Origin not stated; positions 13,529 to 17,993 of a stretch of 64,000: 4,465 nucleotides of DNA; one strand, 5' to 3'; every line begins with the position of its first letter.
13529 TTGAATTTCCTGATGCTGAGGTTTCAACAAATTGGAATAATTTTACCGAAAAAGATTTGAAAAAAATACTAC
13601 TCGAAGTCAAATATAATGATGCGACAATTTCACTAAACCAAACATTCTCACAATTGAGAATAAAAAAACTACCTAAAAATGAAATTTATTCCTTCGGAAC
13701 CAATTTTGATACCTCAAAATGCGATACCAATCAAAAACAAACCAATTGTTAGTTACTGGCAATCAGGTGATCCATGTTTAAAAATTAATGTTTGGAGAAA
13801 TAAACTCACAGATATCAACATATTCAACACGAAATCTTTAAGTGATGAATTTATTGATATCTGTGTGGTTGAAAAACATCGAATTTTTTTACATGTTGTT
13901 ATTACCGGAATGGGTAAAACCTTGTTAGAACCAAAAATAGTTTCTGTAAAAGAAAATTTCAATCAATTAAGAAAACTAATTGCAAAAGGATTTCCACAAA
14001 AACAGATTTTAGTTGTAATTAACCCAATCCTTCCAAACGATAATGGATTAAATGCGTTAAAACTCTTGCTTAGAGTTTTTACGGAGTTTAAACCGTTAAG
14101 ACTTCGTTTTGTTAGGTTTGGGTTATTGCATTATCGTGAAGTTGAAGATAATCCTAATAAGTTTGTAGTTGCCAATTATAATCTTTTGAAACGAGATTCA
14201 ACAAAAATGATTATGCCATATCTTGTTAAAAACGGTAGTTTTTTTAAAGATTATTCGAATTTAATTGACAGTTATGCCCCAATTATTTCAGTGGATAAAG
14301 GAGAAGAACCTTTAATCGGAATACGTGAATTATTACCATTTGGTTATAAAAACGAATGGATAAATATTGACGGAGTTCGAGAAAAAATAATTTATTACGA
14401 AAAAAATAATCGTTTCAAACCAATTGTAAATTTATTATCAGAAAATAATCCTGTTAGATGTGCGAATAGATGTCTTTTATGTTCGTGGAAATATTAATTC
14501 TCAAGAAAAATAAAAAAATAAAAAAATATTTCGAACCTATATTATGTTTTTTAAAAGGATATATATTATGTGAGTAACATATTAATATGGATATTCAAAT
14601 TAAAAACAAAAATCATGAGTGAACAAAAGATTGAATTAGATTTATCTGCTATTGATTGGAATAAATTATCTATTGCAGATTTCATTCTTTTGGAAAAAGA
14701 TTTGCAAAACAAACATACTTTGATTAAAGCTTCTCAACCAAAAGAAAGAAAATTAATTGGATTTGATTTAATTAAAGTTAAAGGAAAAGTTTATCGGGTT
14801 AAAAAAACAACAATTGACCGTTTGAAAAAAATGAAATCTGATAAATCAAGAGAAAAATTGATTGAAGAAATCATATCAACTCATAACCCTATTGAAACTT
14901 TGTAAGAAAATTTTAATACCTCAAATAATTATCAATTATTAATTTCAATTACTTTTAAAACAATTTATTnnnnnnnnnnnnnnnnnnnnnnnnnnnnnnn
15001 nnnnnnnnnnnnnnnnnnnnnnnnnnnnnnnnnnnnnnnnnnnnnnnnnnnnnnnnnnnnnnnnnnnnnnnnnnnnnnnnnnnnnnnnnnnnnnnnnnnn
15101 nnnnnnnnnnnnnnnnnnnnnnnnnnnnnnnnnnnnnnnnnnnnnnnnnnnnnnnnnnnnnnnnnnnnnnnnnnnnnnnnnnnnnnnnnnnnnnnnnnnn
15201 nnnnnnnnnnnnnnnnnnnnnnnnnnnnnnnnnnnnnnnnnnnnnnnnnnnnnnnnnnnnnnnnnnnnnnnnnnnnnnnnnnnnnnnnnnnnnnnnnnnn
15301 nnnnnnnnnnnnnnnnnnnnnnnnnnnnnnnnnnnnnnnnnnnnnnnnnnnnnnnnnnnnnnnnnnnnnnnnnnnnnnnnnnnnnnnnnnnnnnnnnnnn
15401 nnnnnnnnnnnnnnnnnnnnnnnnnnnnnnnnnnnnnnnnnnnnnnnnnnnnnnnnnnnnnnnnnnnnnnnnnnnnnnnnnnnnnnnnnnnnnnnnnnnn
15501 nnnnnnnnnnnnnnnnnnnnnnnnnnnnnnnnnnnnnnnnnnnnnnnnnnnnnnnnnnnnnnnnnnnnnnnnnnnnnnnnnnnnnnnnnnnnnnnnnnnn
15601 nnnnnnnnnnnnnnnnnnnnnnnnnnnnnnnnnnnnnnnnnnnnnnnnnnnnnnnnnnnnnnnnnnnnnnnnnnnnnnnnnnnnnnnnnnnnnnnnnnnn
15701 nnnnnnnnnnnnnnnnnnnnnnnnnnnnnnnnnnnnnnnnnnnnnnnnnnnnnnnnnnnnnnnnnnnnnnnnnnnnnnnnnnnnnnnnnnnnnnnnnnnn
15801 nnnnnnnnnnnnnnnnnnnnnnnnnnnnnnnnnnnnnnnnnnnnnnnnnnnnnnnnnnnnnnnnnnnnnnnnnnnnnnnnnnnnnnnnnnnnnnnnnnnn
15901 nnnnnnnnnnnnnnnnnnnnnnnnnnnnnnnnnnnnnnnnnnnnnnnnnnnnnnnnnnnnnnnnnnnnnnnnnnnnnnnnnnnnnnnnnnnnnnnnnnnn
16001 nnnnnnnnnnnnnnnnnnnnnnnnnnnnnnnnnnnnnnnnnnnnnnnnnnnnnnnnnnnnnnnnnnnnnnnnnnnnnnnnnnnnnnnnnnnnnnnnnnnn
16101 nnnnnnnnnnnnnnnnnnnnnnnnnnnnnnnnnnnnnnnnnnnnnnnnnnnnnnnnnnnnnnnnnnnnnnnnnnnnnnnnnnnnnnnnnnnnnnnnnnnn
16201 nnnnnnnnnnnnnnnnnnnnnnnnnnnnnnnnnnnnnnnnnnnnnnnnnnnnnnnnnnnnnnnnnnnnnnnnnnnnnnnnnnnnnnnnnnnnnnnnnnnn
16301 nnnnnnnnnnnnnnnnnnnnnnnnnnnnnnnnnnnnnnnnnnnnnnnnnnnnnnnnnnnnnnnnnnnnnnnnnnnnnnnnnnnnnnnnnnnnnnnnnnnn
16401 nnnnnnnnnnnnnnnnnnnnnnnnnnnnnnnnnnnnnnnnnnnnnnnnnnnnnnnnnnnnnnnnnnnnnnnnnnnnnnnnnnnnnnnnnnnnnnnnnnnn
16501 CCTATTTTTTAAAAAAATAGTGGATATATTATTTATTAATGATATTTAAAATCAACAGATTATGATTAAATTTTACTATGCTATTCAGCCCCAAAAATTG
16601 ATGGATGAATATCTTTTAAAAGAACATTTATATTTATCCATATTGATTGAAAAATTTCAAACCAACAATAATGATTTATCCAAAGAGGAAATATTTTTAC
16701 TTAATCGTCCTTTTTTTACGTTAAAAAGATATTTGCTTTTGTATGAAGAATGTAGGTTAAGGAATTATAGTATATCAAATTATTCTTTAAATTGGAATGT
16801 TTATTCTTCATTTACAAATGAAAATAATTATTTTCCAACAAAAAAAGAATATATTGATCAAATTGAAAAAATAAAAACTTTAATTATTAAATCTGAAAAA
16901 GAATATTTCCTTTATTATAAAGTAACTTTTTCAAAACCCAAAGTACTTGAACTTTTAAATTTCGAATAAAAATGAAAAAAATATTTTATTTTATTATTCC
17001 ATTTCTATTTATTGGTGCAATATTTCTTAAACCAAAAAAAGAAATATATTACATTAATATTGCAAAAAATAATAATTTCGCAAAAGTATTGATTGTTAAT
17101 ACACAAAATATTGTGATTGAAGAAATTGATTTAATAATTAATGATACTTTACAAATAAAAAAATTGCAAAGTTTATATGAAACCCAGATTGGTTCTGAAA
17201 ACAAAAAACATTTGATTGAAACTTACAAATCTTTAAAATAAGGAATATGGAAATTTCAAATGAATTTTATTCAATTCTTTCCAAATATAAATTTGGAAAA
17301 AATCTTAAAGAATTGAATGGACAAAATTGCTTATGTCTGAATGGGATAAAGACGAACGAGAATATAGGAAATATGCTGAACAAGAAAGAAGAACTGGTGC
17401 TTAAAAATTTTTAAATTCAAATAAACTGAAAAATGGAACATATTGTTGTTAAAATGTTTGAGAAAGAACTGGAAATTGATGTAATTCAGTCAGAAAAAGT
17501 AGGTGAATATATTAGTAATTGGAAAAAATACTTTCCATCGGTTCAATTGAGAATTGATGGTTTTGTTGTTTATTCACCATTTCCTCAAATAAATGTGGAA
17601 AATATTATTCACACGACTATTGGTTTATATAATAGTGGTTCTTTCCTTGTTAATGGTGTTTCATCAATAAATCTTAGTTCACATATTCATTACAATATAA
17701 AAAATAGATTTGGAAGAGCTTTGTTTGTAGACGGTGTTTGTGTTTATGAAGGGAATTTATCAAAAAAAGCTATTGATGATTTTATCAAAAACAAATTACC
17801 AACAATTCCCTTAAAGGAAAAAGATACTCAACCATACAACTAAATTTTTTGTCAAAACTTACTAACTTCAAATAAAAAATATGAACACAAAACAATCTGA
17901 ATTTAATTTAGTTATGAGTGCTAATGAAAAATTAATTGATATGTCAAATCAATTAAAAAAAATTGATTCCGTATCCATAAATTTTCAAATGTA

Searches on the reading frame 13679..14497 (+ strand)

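Call 10: search_protein_families(library=phrogs, proteins=[window:13679-14497:+], max_evalue=0.01)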
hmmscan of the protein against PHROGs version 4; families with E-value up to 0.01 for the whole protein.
window:13679-14497:+ (272 aa): 1 family
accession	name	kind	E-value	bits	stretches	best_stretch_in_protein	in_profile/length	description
phrog_13321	-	unknown function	0.0053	16.9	1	55-155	142-240/307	-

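Call 11: search_protein_families(library=pfam, proteins=[window:13679-14497:+], max_evalue=0.01)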
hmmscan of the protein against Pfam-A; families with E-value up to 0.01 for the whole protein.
window:13679-14497:+ (272 aa): 0 families

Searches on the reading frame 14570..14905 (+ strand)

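Call 10: search_protein_families(library=phrogs, proteins=[window:14570-14905:+], max_evalue=0.01)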
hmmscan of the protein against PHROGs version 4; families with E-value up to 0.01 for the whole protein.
window:14570-14905:+ (111 aa): 2 families
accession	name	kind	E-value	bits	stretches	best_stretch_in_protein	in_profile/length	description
phrog_38784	-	unknown function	0.0038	18.1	1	37-109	13-79/159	-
phrog_9965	-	unknown function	0.0056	17.8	0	13-34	10-31/61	-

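Call 11: search_protein_families(library=pfam, proteins=[window:14570-14905:+], max_evalue=0.01)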
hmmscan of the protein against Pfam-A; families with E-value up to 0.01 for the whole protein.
window:14570-14905:+ (111 aa): 0 families

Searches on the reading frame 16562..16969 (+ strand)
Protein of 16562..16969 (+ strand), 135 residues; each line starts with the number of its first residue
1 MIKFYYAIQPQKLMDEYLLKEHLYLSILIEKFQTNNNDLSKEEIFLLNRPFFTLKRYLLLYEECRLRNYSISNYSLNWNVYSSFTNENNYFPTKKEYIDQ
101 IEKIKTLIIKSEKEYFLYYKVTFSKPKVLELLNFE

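Call 10: search_protein_families(library=phrogs, proteins=[window:16562-16969:+], max_evalue=0.01)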
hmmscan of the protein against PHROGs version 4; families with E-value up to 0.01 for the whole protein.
window:16562-16969:+ (135 aa): 3 families
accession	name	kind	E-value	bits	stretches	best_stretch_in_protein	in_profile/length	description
phrog_1183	-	DNA, RNA and nucleotide metabolism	0.0027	18.5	0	45-117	59-135/139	endonuclease V N-glycosylase UV repair enzyme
phrog_14938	-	moron, auxiliary metabolic gene and host takeover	0.0036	17.9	1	33-114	85-168/238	membrane protein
phrog_13655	-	unknown function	0.0037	18.6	1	72-100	14-42/55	-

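Call 11: search_protein_families(library=pfam, proteins=[window:16562-16969:+], max_evalue=0.01)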
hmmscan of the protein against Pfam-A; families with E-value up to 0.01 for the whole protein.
window:16562-16969:+ (135 aa): 0 families

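Call 71: find_homologous_proteins(query=window:16562-16969:+, max_evalue=1e-20)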
Query window:16562-16969:+ (135 aa): 1 proteins with E <= 1e-20 among 15 candidates. Only proteins of 74 to 237 residues were searched: fused or split forms outside these lengths cannot appear, so this answer is no evidence that the protein stands alone or is whole; find_related_loci, which searches DNA, has no such limit.
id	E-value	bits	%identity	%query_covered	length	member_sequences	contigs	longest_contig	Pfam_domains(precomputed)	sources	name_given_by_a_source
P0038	4.5e-79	281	100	100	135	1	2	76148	-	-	-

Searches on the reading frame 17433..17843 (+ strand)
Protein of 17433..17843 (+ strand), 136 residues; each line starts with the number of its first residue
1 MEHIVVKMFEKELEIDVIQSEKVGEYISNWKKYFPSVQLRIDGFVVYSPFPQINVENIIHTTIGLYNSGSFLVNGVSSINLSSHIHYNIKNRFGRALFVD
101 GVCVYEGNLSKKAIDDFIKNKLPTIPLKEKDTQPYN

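Call 10: search_protein_families(library=phrogs, proteins=[window:17433-17843:+], max_evalue=0.01)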
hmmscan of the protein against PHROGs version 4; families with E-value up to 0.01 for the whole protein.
window:17433-17843:+ (136 aa): 1 family
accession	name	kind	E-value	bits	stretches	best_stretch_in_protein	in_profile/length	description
phrog_14040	-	unknown function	1e-20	74.6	1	59-120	2-63/80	-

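Call 11: search_protein_families(library=pfam, proteins=[window:17433-17843:+], max_evalue=0.01)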
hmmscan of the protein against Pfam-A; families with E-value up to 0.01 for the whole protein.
window:17433-17843:+ (136 aa): 0 families
